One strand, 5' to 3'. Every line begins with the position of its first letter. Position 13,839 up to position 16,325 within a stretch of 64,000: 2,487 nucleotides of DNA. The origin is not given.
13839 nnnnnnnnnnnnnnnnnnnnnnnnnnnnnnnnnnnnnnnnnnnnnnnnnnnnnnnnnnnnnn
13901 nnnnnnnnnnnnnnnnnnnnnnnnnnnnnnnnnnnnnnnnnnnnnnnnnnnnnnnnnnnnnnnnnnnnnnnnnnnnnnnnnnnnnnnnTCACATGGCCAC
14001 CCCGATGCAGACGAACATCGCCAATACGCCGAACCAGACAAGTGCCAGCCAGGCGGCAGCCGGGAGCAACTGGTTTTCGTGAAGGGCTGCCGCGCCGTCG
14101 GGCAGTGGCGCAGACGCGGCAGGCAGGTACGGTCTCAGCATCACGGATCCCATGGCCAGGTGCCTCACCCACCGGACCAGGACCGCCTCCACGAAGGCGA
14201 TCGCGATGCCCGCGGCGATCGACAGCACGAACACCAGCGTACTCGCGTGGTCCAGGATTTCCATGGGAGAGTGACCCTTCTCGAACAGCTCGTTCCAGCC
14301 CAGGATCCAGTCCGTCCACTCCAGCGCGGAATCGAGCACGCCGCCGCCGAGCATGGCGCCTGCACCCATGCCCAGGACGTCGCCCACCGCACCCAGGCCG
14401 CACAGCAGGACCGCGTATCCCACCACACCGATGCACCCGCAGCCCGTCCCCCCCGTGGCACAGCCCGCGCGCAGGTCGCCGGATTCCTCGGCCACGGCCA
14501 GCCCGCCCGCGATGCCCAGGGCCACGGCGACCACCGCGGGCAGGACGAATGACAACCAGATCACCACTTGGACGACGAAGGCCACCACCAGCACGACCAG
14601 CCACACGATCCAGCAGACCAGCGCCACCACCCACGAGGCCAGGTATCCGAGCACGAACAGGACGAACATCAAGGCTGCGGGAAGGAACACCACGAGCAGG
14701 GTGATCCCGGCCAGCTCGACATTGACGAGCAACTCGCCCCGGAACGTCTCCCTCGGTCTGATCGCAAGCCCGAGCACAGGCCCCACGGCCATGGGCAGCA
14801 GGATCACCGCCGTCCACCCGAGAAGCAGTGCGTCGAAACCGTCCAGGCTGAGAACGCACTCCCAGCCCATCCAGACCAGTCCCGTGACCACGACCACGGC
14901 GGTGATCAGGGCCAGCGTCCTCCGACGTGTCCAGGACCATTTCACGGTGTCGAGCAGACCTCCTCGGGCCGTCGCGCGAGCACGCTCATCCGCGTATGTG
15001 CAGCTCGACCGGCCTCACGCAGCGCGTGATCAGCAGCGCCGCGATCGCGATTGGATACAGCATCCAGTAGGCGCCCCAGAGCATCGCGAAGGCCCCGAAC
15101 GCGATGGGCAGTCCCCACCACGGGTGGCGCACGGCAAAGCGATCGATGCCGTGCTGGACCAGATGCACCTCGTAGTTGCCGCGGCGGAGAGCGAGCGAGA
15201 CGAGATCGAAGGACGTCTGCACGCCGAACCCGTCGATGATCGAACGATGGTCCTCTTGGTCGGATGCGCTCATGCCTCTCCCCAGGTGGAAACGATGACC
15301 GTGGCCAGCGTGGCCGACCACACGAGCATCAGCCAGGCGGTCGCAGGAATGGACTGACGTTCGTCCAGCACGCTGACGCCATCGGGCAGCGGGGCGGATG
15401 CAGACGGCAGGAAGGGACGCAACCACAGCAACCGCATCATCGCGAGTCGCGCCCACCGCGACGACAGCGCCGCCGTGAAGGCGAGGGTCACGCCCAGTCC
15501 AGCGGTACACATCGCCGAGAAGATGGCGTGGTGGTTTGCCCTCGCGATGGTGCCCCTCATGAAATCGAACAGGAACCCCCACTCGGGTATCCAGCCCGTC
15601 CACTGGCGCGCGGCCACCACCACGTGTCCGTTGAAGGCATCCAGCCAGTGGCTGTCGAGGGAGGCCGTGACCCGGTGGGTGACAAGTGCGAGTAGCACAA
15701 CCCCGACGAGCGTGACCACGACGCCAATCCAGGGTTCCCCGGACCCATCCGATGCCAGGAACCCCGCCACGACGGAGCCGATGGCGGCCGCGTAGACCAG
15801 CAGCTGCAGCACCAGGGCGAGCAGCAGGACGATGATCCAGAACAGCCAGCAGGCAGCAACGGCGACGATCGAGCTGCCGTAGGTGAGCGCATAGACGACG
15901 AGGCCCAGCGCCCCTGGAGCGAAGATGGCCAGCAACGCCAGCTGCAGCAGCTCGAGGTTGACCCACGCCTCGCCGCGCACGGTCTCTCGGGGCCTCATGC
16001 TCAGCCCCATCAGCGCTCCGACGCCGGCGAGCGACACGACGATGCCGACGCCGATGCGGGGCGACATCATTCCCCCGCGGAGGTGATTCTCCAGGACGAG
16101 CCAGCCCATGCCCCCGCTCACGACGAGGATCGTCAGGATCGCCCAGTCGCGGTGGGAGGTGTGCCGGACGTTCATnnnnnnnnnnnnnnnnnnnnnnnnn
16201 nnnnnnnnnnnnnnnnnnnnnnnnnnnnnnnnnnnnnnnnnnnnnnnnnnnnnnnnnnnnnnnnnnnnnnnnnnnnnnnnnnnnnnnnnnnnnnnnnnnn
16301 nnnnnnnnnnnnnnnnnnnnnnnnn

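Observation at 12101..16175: Tandem paralogous 8-TM membrane proteins separated by a coupled 95-aa membrane ORF, ending in a CHASE2-like sensor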

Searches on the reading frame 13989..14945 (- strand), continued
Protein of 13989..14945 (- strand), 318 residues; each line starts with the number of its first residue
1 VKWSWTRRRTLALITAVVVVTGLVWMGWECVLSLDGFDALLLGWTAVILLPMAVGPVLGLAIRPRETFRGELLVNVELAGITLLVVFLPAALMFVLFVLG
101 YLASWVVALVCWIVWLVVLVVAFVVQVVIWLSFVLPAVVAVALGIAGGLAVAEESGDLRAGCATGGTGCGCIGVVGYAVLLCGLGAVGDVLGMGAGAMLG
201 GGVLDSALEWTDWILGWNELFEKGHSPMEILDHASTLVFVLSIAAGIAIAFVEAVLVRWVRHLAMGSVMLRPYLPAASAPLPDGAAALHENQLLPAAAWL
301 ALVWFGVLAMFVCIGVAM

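Call 96: fold_search(model_id=the predicted structure, library=pdb)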
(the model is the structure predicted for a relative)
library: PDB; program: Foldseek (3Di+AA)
matches with E <= 10: 15; with E <= 0.001: 0
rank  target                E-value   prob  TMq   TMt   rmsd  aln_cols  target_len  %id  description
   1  6p6i_A                2.1e+00  0.06  0.15  0.10  34.6       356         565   14  Structure of YbtPQ importer (released 2020-03-04)
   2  9g36_A                2.7e+00  0.04  0.11  0.07  31.0       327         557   14  Cryo-EM structure of IrtAB 3xHtoA mutant in inward-facing state in presence of mycobactin under turnover conditions in (released 2024-12-18)
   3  8chb_A                2.9e+00  0.07  0.16  0.10  28.3       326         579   15  Inward-facing conformation of the ABC transporter BmrA C436S/A582C cross-linked mutant (released 2023-12-20)
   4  7mew_A                3.9e+00  0.02  0.11  0.08  33.5       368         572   12  E. coli MsbA in complex with G247 (released 2021-10-06)
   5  7php_A                4.5e+00  0.04  0.16  0.12  35.5       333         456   12  Structure of Multidrug and Toxin Compound Extrusion (MATE) transporter NorM by NabFab-fiducial assisted cryo-EM (released 2021-09-01)
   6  9g2t_A                4.7e+00  0.06  0.19  0.12  31.9       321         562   14  Cryo-EM structure of IrtAB 2xEQ, A256R_IrtB mutant in LMNG (released 2024-12-18)
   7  7rtv_A                5.4e+00  0.02  0.12  0.11  43.0       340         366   14  Cryo-EM structure of monomeric TTYH2 (released 2021-09-22)
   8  9fw3_A                5.9e+00  0.02  0.12  0.08  31.6       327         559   16  Cryo-EM structure of IrtAB 2xEQ mutant in outward-occluded state in nanodisc in complex with mycobactin (released 2024-12-18)
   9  8ipq_A                6.2e+00  0.03  0.15  0.11  34.5       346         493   18  Cryo-EM structure of heme transporter CydDC from Mycobacterium smegmatis in the inward facing apo state (released 2023-06-14)
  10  3zx6_A                7.4e+00  0.04  0.19  0.20  36.8       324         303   14  Structure of Hamp(AF1503)-Tsr fusion - Hamp (A291V) mutant (released 2012-02-29)
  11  5mkk_B                7.8e+00  0.03  0.16  0.10  32.1       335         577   13  Crystal structure of the heterodimeric ABC transporter TmrAB, a homolog of the antigen translocation complex TAP (released 2017-01-18)
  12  9a65_B                7.8e+00  0.02  0.15  0.08  44.2       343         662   10  Integrative model of YVAQ-MCPB by crosslinking MS and deep learning (released 2024-09-18)
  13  9g37_A                8.1e+00  0.06  0.19  0.13  31.4       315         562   13  Cryo-EM structure of IrtAB 3xHtoA mutant in outward-occluded state in presence of mycobactin under turnover conditions (released 2024-12-18)
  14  6raf_B                8.5e+00  0.02  0.16  0.10  33.0       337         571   12  Heterodimeric ABC exporter TmrAB in inward-facing narrow conformation under turnover conditions (released 2019-07-31)
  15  7zdb_D                8.9e+00  0.01  0.11  0.07  30.9       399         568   13  IF(heme/bound) conformation of CydDC in ADP+Pi(CydC)/ATP(CydD) bound state (Dataset-2) (released 2023-04-19)

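Call 98: fold_search(model_id=the predicted structure, library=viral)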
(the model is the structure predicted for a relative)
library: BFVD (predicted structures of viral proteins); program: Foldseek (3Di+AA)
matches with E <= 10: 10; with E <= 0.001: 0
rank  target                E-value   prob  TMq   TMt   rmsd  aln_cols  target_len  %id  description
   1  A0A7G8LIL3            2.3e+00  0.04  0.11  0.13  35.2       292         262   16  Membrane protein [Gordonia phage Rabbitrun]
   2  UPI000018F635         2.9e+00  0.10  0.20  0.21  17.7       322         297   11  (no name look-up for this kind of identifier)
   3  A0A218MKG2            4.3e+00  0.09  0.26  0.25  18.8       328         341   10  Uncharacterized protein [uncultured virus]
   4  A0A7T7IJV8            6.8e+00  0.04  0.16  0.18  36.8       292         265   13  (no name in the UniProt tables at hand)
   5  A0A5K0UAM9            7.8e+00  0.02  0.11  0.10  32.8       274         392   12  Growth hormone-inducible transmembrane protein [Yasminevirus sp. GU-2018]
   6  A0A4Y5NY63            8.2e+00  0.05  0.21  0.20  38.5       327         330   11  (no name in the UniProt tables at hand)
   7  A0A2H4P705            8.2e+00  0.04  0.19  0.10  37.5       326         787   12  GDSL-like lipase [Pseudomonas phage nickie]
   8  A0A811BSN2            8.2e+00  0.03  0.15  0.14  38.5       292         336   15  Atrophin-1 incomplete domain containing protein [Pandoravirus japonicus]
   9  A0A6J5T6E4            9.4e+00  0.03  0.18  0.16  34.6       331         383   10  Uncharacterized protein [uncultured Caudovirales phage]
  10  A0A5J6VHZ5            9.8e+00  0.01  0.10  0.06  33.6       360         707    9  STAS domain-containing protein [Megaviridae environmental sample]

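Call 99: search_protein_families(library=phrogs, proteins=[window:13989-14945:-], max_evalue=0.01)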
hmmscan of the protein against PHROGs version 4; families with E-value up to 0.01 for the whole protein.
window:13989-14945:- (318 aa): 0 families

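Call 110: find_encoding_contigs(protein=P0009, flank=10000, max_places=2)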
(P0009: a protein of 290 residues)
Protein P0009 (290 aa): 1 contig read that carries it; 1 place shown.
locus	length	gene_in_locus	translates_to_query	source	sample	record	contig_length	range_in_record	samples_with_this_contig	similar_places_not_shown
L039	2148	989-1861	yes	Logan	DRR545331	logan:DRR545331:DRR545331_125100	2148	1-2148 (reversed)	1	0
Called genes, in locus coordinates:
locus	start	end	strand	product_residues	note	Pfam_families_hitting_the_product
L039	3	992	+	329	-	?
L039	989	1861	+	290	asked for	-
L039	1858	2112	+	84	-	-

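Call 111: find_encoding_contigs(protein=P0020, flank=10000, max_places=2)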
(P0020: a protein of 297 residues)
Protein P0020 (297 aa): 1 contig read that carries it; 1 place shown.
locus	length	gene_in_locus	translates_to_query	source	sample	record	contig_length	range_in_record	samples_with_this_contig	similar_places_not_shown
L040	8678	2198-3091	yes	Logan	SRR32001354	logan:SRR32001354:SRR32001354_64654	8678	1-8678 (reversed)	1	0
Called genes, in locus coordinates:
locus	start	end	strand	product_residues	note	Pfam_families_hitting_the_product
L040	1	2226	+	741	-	?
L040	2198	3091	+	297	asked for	-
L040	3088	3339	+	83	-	-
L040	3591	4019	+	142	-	-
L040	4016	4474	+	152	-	-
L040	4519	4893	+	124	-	-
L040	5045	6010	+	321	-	PF27225:AF_1859_N, PF10040:CRISPR_Cas6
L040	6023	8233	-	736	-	-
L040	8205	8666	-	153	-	-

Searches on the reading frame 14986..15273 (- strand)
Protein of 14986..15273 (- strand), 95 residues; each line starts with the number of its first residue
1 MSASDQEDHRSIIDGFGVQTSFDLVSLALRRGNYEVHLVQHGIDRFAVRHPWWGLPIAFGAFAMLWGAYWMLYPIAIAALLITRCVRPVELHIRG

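Call 5: search_protein_families(library=pfam, proteins=[window:14986-15273:-], max_evalue=0.1)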
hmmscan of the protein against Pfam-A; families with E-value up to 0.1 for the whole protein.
window:14986-15273:- (95 aa): 0 families

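Call 10: search_protein_families(library=padloc, proteins=[window:14986-15273:-], max_evalue=0.1)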
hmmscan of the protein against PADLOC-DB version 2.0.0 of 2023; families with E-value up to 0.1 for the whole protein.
window:14986-15273:- (95 aa): 0 families

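Call 40: search_protein_families(library=ncbifam, proteins=[window:14986-15273:-], max_evalue=0.01)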
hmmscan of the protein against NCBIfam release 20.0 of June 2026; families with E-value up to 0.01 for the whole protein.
window:14986-15273:- (95 aa): 0 families

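Call 84: list_cluster_members(proteins=[P0034, P0001, P0003, window:14989-15273:-, window:12104-13927:-, window:19952-20887:-, window:19113-19946:-, window:20887-21600:-])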
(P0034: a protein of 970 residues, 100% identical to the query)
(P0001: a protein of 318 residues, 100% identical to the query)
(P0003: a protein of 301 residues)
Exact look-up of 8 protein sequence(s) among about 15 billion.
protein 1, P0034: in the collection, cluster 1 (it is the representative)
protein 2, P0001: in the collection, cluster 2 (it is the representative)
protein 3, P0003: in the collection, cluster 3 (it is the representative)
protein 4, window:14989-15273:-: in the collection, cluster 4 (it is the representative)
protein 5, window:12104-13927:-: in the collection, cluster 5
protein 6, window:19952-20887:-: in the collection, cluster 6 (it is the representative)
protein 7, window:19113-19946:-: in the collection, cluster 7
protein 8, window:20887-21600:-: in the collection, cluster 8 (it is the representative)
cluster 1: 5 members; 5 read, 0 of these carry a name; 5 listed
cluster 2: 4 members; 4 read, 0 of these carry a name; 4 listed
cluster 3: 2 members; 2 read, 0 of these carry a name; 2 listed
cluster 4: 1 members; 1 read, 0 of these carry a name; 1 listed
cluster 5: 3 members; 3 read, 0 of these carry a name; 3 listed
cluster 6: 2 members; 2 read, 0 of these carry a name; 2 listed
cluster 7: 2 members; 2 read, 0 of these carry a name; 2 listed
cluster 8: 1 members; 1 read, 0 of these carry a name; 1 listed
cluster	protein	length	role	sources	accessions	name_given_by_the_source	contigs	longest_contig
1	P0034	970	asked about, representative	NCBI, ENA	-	-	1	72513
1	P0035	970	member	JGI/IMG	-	-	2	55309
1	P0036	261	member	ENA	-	-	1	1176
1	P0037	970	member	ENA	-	-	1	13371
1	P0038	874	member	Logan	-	-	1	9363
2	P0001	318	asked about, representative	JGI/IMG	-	-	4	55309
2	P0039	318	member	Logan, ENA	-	-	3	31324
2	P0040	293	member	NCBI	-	-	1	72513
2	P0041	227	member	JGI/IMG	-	-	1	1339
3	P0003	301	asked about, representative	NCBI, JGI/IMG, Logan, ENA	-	-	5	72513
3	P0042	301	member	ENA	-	-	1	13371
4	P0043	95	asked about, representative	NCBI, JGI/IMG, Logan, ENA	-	-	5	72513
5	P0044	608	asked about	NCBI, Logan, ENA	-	-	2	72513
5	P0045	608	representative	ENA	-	-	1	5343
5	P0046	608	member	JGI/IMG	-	-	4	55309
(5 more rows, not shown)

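Call 99: search_protein_families(library=phrogs, proteins=[window:14986-15273:-], max_evalue=0.01)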
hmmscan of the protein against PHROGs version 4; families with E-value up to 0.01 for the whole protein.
window:14986-15273:- (95 aa): 0 families

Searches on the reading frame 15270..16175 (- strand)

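Call 5: search_protein_families(library=pfam, proteins=[window:15270-16175:-], max_evalue=0.1)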
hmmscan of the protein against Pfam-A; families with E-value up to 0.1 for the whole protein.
window:15270-16175:- (301 aa): 0 families

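Call 10: search_protein_families(library=padloc, proteins=[window:15270-16175:-], max_evalue=0.1)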
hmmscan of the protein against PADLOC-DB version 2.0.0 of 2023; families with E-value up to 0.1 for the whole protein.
window:15270-16175:- (301 aa): 1 family
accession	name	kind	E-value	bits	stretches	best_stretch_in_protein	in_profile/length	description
PDLC00722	Effector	-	0.074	10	0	68-131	38-98/310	4TM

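Call 40: search_protein_families(library=ncbifam, proteins=[window:15270-16175:-], max_evalue=0.01)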
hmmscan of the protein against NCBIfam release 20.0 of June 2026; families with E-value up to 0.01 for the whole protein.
window:15270-16175:- (301 aa): 0 families

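Call 99: search_protein_families(library=phrogs, proteins=[window:15270-16175:-], max_evalue=0.01)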
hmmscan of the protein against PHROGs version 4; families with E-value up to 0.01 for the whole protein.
window:15270-16175:- (301 aa): 0 families
